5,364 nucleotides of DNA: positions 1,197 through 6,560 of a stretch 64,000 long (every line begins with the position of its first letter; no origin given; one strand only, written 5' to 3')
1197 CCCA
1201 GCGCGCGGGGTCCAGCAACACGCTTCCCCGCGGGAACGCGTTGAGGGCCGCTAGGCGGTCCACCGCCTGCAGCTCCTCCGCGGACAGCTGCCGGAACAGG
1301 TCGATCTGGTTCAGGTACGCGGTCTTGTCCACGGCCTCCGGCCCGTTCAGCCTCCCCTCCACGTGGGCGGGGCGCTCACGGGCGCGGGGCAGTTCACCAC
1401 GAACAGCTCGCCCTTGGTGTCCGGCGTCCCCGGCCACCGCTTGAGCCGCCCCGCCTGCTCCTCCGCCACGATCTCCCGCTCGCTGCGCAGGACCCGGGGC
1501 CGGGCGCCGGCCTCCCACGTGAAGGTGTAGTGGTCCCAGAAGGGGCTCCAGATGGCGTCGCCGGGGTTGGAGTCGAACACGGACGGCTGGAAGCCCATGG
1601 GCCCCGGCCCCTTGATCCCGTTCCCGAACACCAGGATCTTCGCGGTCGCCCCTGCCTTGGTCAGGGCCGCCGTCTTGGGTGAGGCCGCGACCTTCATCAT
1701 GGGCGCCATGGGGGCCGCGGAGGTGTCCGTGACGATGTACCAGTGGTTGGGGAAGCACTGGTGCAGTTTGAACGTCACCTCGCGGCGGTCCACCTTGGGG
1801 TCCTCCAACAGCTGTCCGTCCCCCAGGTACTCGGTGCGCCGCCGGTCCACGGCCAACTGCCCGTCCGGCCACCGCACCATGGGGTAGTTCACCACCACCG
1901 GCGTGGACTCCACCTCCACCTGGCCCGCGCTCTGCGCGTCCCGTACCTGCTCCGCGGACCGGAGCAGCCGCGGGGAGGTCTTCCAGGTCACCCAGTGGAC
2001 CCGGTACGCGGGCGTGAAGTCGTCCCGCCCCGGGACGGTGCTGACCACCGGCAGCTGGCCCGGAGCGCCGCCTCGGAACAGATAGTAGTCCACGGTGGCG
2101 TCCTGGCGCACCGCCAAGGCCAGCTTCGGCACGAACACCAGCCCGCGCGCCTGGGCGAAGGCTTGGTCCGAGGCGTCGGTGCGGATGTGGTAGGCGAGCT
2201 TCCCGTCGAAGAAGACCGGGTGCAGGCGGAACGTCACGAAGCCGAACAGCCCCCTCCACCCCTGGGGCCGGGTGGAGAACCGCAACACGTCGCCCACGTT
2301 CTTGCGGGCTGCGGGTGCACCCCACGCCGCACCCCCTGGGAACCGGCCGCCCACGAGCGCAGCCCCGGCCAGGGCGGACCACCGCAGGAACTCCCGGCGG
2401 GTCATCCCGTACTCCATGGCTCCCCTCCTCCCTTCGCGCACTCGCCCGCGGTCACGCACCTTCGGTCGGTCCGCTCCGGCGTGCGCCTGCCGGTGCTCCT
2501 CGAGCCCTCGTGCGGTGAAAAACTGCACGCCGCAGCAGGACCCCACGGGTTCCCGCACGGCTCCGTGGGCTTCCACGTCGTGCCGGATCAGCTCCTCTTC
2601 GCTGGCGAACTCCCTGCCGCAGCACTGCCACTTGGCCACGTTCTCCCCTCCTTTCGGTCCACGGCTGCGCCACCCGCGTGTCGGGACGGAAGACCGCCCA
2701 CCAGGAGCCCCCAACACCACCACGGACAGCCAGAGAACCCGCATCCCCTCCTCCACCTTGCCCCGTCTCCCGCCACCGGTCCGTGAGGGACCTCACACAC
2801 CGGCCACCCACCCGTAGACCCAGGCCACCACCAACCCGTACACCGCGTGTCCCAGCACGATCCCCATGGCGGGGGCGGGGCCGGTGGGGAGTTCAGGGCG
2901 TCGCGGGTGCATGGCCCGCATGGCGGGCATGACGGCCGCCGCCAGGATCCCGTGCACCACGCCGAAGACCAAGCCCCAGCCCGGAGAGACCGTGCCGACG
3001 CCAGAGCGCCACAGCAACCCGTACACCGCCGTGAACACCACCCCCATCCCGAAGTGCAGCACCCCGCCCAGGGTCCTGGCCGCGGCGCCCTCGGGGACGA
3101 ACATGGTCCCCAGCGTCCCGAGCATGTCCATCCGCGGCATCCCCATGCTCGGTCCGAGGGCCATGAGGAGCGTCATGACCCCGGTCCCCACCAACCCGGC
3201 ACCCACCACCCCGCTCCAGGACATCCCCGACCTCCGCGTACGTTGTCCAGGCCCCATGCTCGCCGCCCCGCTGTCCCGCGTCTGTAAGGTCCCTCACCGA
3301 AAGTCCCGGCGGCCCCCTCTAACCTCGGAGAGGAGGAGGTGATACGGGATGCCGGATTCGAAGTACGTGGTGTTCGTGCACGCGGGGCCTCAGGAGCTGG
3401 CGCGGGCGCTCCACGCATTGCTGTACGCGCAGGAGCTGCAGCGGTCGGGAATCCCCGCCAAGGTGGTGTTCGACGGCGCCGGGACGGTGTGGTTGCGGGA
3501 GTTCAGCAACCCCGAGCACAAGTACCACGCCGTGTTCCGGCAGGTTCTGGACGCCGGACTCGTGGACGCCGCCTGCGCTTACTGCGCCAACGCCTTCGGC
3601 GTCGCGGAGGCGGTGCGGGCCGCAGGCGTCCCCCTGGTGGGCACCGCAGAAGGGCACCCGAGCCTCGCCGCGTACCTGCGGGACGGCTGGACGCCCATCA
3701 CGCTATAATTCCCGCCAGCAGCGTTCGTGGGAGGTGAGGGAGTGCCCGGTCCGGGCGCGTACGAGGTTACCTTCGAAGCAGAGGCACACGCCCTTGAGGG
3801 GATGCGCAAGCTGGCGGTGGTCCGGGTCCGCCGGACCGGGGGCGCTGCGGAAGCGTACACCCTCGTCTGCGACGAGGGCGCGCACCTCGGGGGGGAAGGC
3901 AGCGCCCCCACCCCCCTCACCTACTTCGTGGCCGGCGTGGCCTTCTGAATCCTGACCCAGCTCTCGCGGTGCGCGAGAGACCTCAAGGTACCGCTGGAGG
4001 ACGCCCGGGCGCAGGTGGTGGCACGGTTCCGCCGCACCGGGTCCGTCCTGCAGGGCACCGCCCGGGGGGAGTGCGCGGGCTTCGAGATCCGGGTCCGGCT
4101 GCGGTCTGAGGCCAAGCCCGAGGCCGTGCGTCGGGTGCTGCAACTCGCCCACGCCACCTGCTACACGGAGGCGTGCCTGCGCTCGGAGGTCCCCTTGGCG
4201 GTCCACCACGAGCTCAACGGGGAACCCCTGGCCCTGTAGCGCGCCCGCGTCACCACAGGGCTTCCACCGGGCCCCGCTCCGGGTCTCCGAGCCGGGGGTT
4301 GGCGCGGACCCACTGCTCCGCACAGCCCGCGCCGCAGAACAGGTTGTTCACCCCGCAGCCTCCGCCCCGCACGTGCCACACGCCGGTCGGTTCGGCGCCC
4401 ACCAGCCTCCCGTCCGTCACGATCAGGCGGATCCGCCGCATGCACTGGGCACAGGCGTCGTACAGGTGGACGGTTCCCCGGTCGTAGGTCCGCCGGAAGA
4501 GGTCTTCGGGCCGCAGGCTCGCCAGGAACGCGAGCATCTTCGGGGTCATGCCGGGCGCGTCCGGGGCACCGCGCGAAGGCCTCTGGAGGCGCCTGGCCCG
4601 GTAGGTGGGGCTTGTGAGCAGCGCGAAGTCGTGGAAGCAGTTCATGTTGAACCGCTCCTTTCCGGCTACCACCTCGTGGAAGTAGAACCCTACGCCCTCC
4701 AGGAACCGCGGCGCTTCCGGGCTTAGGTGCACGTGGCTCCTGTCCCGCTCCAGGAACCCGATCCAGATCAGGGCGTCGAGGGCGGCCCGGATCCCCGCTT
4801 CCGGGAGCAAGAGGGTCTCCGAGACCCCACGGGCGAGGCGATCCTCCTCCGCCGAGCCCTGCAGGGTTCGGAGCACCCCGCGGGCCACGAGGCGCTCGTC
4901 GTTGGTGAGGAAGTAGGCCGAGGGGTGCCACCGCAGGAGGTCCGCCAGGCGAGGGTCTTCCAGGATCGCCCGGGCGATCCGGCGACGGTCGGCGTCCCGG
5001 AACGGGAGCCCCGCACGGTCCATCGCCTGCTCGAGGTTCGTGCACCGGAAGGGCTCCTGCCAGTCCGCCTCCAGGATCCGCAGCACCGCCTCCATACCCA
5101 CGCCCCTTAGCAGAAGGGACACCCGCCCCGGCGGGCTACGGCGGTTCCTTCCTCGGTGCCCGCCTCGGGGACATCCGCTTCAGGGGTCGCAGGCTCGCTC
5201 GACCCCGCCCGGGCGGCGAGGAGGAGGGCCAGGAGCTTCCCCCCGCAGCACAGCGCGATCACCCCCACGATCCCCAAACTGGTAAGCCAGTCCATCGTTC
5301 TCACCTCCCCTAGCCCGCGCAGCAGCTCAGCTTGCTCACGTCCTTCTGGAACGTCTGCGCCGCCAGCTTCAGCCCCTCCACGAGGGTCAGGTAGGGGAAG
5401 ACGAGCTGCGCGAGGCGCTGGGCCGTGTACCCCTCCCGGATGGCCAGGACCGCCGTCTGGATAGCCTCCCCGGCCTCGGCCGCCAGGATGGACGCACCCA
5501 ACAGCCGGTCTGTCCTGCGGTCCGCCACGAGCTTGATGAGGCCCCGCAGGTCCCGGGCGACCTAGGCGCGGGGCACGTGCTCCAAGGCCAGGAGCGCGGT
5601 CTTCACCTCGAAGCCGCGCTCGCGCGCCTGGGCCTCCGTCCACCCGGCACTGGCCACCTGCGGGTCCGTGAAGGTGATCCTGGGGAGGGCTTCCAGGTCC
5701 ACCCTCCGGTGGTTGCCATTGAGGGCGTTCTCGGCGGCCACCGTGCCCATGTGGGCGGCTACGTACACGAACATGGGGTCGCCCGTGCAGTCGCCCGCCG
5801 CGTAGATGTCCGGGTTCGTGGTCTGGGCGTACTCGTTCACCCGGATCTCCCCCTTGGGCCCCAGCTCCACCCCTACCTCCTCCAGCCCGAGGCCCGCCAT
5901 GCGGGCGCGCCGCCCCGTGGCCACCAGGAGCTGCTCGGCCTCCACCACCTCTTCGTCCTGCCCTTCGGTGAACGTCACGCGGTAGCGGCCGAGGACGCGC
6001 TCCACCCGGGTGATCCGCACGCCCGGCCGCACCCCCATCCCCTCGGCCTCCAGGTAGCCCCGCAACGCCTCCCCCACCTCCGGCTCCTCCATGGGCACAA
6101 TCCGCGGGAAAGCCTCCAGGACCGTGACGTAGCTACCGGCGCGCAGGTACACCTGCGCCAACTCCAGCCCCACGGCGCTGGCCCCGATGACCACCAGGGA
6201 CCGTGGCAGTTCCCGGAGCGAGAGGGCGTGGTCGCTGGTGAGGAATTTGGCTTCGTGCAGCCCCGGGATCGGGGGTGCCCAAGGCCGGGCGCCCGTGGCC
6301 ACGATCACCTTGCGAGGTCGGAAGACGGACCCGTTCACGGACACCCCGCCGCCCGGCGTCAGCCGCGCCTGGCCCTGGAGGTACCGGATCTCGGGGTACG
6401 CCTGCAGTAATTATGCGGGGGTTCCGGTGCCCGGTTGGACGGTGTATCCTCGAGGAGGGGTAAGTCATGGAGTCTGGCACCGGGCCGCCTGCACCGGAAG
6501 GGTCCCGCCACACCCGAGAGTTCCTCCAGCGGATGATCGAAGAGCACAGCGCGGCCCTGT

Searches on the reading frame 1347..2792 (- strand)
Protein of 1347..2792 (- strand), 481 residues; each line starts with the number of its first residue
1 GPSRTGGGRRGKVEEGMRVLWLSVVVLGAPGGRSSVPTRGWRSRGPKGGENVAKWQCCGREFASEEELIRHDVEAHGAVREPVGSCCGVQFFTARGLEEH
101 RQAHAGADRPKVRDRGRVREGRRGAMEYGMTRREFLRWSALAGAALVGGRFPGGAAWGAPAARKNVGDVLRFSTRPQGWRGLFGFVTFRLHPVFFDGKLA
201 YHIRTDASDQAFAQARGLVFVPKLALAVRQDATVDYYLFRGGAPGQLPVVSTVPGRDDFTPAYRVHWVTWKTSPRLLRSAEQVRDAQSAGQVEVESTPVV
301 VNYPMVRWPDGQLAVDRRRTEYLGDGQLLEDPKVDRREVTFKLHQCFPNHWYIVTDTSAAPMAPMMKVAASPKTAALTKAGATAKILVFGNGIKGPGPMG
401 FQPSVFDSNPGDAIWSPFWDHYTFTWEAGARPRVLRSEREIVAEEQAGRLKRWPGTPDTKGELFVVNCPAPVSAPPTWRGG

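Call 42: search_protein_families(library=pfam, proteins=[window:1347-2792:-], max_evalue=0.001)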
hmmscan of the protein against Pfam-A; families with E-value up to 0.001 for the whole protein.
window:1347-2792:- (481 aa): 2 families
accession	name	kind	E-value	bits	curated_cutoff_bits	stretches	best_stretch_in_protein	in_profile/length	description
PF24298.1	DUF7482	-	5.4e-81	272.5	27.5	1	196-448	1-257/257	Domain of unknown function (DUF7482)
PF10518.14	TAT_signal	-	0.00047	20.4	22.7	0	130-146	2-18/21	TAT (twin-arginine translocation) pathway signal sequence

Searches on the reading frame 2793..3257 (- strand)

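Call 6: search_protein_families(library=pfam, proteins=[window:2793-3257:-], max_evalue=0.1)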
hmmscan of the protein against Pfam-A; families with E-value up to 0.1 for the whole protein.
window:2793-3257:- (154 aa): 2 families
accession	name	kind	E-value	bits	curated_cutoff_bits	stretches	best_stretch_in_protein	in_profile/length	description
PF07274.17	DUF1440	-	1.2e-05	25.8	34.7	1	52-144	44-133/135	Protein of unknown function (DUF1440)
PF20587.3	DUF6789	-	5.4e-05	23.8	27.1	1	18-152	8-137/144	Family of unknown function (DUF6789)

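Call 58: search_protein_families(library=ncbifam, proteins=[window:2793-3257:-], max_evalue=0.01)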
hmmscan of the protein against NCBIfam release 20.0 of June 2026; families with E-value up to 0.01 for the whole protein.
window:2793-3257:- (154 aa): 0 families

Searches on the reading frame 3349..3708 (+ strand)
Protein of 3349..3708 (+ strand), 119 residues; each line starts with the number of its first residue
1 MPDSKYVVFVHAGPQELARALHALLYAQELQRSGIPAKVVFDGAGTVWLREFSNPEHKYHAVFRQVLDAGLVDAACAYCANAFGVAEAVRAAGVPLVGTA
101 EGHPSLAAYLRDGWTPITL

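Call 6: search_protein_families(library=pfam, proteins=[window:3349-3705:+], max_evalue=0.1)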
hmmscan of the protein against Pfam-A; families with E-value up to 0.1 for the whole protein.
window:3349-3705:+ (119 aa): 1 family
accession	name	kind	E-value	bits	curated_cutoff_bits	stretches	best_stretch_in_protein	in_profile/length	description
PF02635.20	DsrE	-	1.4e-05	25.6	22.7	1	5-99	2-100/116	DsrE/DsrF-like family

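Call 18: find_encoding_contigs(protein=window:3349-3708:+, flank=10000, max_places=6)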
Protein window:3349-3708:+ (119 aa): 3 contigs read that carry it; 1 place shown.
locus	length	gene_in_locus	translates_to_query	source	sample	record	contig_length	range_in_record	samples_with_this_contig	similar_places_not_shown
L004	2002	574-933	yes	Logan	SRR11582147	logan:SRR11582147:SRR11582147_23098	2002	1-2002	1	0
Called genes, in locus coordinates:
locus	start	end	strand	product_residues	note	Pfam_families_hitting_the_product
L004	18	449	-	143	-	PF07274:DUF1440 (weak)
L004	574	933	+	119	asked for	PF02635:DsrE (weak)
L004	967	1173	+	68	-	-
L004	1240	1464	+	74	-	-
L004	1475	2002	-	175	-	?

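Call 58: search_protein_families(library=ncbifam, proteins=[window:3349-3705:+], max_evalue=0.01)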
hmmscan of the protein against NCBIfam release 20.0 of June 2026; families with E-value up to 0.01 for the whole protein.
window:3349-3705:+ (119 aa): 0 families

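Call 69: find_related_loci(query=window:3349-3705:+, collection=metagenome_contigs, flank=8000)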
Query window:3349-3705:+ (119 aa) in metagenome_contigs; peptide patterns used: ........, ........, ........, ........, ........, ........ (x = any residue, [..] = any of these).
251 stretches matched a pattern; 30 encode a relative of the query (tblastn E <= 1e-3); 30 distinct loci.
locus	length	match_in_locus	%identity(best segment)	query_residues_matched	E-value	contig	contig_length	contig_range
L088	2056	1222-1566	81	5-119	4e-64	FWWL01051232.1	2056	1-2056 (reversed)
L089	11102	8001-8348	79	4-119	6e-62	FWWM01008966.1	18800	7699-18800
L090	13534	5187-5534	79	4-119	6e-62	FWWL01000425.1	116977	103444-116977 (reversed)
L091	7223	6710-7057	81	4-119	1e-61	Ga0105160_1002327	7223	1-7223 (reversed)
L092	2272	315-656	79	4-117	3e-61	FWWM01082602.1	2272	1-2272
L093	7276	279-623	74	5-119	2e-57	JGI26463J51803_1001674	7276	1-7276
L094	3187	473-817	74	5-119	3e-57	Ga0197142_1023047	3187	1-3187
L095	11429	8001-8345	73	5-119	6e-57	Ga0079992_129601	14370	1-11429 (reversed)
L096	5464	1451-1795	73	5-119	5e-57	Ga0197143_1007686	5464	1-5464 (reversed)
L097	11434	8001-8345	74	5-119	5e-57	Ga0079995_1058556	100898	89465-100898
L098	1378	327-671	74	5-119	2e-59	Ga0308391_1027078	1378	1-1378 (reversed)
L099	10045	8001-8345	74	5-119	5e-57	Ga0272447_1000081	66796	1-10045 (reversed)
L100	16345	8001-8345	70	5-119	2e-56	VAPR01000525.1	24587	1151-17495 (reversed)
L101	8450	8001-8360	49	3-119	3e-35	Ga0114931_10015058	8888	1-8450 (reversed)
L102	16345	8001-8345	45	5-119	5e-35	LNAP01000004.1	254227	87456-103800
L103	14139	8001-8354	48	5-119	1e-34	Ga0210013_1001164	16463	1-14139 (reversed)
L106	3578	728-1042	51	15-119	2e-34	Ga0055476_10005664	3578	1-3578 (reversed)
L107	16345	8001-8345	46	5-119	1e-34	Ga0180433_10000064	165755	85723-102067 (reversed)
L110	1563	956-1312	45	1-119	1e-34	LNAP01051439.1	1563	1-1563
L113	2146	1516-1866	45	4-119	1e-27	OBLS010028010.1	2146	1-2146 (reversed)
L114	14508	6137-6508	38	1-119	6e-26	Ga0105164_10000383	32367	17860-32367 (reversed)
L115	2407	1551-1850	45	17-114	1e-24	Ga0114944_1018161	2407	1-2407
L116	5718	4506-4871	39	3-119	4e-24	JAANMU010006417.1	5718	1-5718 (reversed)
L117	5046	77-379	36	17-119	7e-22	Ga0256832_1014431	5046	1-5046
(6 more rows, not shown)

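Call 77: search_protein_families(library=pfam, proteins=[L114:6520-7236:+, L116:4883-5599:+, L106:1046-1744:+, L117:467-1723:+, L107:8387-9799:-, L103:8531-9358:-, L115:1-1374:+, L110:59-763:+, L113:1-822:+, L113:809-1516:+], max_evalue=0.001)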
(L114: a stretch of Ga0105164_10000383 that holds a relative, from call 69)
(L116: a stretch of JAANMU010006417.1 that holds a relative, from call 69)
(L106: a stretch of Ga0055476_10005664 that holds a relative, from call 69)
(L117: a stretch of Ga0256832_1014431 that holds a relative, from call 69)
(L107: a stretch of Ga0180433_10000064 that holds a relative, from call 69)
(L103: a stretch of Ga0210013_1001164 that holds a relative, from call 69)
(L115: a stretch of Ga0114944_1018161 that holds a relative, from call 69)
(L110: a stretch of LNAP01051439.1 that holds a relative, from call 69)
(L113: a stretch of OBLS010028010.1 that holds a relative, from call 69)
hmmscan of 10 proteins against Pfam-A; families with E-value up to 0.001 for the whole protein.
L114:6520-7236:+ (239 aa): 1 family
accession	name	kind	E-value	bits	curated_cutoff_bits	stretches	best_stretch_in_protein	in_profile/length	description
PF03358.20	FMN_red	-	5.7e-18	65.4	24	1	17-142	1-118/152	NADPH-dependent FMN reductase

L116:4883-5599:+ (239 aa): 1 family
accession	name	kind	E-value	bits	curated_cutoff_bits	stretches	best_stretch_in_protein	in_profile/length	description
PF03358.20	FMN_red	-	8.8e-19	68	24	1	17-142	1-118/152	NADPH-dependent FMN reductase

L106:1046-1744:+ (233 aa): 1 family
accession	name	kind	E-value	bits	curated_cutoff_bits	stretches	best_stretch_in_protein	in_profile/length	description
PF03625.19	DUF302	-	2.7e-10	40.4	23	1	140-199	2-61/63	Domain of unknown function DUF302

L117:467-1723:+ (419 aa): 1 family
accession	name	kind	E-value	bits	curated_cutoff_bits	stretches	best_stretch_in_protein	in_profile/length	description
PF14321.11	DUF4382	-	2.7e-10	41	25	1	41-187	2-122/136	Domain of unknown function (DUF4382)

L107:8387-9799:- (471 aa): 5 families
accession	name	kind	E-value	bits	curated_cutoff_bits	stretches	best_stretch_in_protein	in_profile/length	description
PF02518.31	HATPase_c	-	4.5e-33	114.4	26.4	1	358-469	1-110/111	Histidine kinase-, DNA gyrase B-, and HSP90-like ATPase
PF00512.31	HisKA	-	2.4e-20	72.8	26.9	1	247-312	2-65/66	His Kinase A (phospho-acceptor) domain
PF00672.30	HAMP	-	5.7e-13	49.4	25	1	192-241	4-52/53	HAMP domain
PF14501.12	HATPase_c_5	-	6.8e-08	32.8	22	1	363-458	6-94/102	GHKL domain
PF13589.12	HATPase_c_3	-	1.1e-06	29.1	25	1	363-438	3-79/137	Histidine kinase-, DNA gyrase B-, and HSP90-like ATPase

L103:8531-9358:- (276 aa): 0 families

L115:1-1374:+ (458 aa): 2 families
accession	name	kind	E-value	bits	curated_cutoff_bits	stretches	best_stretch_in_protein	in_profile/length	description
PF00873.25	ACR_tran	-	3.5e-79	267.1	28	1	2-437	582-1019/1021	AcrB/AcrD/AcrF family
PF03176.21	MMPL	-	2.9e-06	26.9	20.5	1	251-437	109-301/333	MMPL family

L110:59-763:+ (235 aa): 4 families
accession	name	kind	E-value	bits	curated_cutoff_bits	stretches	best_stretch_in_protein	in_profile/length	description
PF13545.12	HTH_Crp_2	-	4.9e-16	58.9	27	1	155-224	1-65/70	Crp-like helix-turn-helix domain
PF00027.35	cNMP_binding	-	2.6e-14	53.4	27.5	1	38-122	4-88/89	Cyclic nucleotide-binding domain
PF00325.26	Crp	-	1.3e-06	28.5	21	1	180-211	1-32/32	Bacterial regulatory proteins, crp family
PF13412.12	HTH_24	-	0.00066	19.6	21.9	0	182-212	18-48/48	Winged helix-turn-helix DNA-binding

L113:1-822:+ (274 aa): 2 families
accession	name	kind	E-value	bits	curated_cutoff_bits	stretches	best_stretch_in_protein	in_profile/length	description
PF00586.29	AIRS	-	2.1e-15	57.5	24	1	2-82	31-112/112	AIR synthase related protein, N-terminal domain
PF02769.27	AIRS_C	-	1.1e-14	55.4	23.1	1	94-271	1-155/156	AIR synthase related protein, C-terminal domain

L113:809-1516:+ (235 aa): 4 families
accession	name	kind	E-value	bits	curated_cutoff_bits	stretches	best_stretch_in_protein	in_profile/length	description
PF00702.32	Hydrolase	-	1.9e-19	71.3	26.4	1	16-195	2-191/191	haloacid dehalogenase-like hydrolase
PF13419.12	HAD_2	-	3.3e-13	50.6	23.8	1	97-201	75-178/178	Haloacid dehalogenase-like hydrolase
PF13242.12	Hydrolase_like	-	0.00045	20.5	22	0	158-201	4-48/75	HAD-hyrolase-like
PF13344.12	Hydrolase_6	-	0.00054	20.4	27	0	102-139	14-51/101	Haloacid dehalogenase-like hydrolase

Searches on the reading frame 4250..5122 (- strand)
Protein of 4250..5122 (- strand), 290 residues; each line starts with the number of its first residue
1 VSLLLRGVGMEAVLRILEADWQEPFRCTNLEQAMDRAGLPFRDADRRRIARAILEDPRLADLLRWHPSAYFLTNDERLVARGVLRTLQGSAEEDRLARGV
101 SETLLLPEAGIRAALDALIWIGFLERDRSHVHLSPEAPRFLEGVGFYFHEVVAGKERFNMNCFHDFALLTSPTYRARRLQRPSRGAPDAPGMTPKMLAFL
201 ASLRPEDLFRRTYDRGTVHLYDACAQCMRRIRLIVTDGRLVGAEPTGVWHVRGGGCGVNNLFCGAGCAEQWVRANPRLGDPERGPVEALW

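Call 6: search_protein_families(library=pfam, proteins=[window:4250-5122:-], max_evalue=0.1)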
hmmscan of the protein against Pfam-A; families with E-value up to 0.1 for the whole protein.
window:4250-5122:- (290 aa): 1 family
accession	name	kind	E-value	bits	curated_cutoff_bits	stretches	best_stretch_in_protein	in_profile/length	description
PF03243.20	MerB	-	0.021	15.3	27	0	223-276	41-105/126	Alkylmercury lyase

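Call 29: find_encoding_contigs(protein=window:4250-5122:-, flank=10000, max_places=4)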
Protein window:4250-5122:- (290 aa): no gene with exactly this product is on record in the collection.

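Call 58: search_protein_families(library=ncbifam, proteins=[window:4250-5122:-], max_evalue=0.01)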
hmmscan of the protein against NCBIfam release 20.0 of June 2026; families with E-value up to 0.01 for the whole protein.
window:4250-5122:- (290 aa): 0 families

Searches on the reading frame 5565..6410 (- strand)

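Call 58: search_protein_families(library=ncbifam, proteins=[window:5565-6410:-], max_evalue=0.01)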
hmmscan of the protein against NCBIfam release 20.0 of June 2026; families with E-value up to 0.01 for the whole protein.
window:5565-6410:- (282 aa): 51 families (the best 25 are shown)
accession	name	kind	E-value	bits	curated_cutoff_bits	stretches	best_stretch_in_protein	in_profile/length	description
TIGR02053.1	MerA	equivalog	9.5e-90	301.8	454.45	1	1-282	97-381/465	mercury(II) reductase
NF010311.1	PRK13748.1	subfamily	5.7e-69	233.4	600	1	2-282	197-476/560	mercury(II) reductase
TIGR01350.1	lipoamide_DH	equivalog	5.2e-66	223.2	408.8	1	7-282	103-382/461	dihydrolipoyl dehydrogenase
NF004991.0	PRK06370.1-3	subfamily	6.7e-65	219.6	620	1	12-282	145-415/509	FAD-containing oxidoreductase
NF004947.0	PRK06292.2-5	equivalog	3.7e-56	191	592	1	3-265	103-366/474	dihydrolipoyl dehydrogenase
NF004992.0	PRK06370.1-4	equivalog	7.9e-55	186.1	629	1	3-282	104-383/459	FAD-containing oxidoreductase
NF004946.0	PRK06292.2-4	subfamily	2.8e-48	164.9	634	1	27-281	130-398/487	dihydrolipoyl dehydrogenase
NF004943.0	PRK06292.2-1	equivalog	4.9e-46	157.4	432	1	2-276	97-377/456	dihydrolipoyl dehydrogenase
NF005572.0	PRK07251.1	equivalog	3.4e-45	154.6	537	1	33-282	120-367/438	FAD-containing oxidoreductase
NF004776.0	PRK06116.1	equivalog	1.4e-44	152.8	480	1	7-268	107-365/450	glutathione-disulfide reductase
NF004939.0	PRK06292.1-1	equivalog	5.4e-44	150.6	435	1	5-269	107-375/476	dihydrolipoyl dehydrogenase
NF005884.0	PRK07846.1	equivalog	1.4e-43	149.2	501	1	24-272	122-368/454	mycothione reductase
NF004990.0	PRK06370.1-1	equivalog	3.2e-43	148.1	842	1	10-271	111-372/459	FAD-containing oxidoreductase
NF005883.0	PRK07845.1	equivalog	6.2e-43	147.4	479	1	10-282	110-387/466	NAD(P)H-quinone dehydrogenase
NF041853.1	hythiocyan_redase_MerA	equivalog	1.1e-42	146.4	650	1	31-281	121-368/440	hypothiocyanous acid reductase MerA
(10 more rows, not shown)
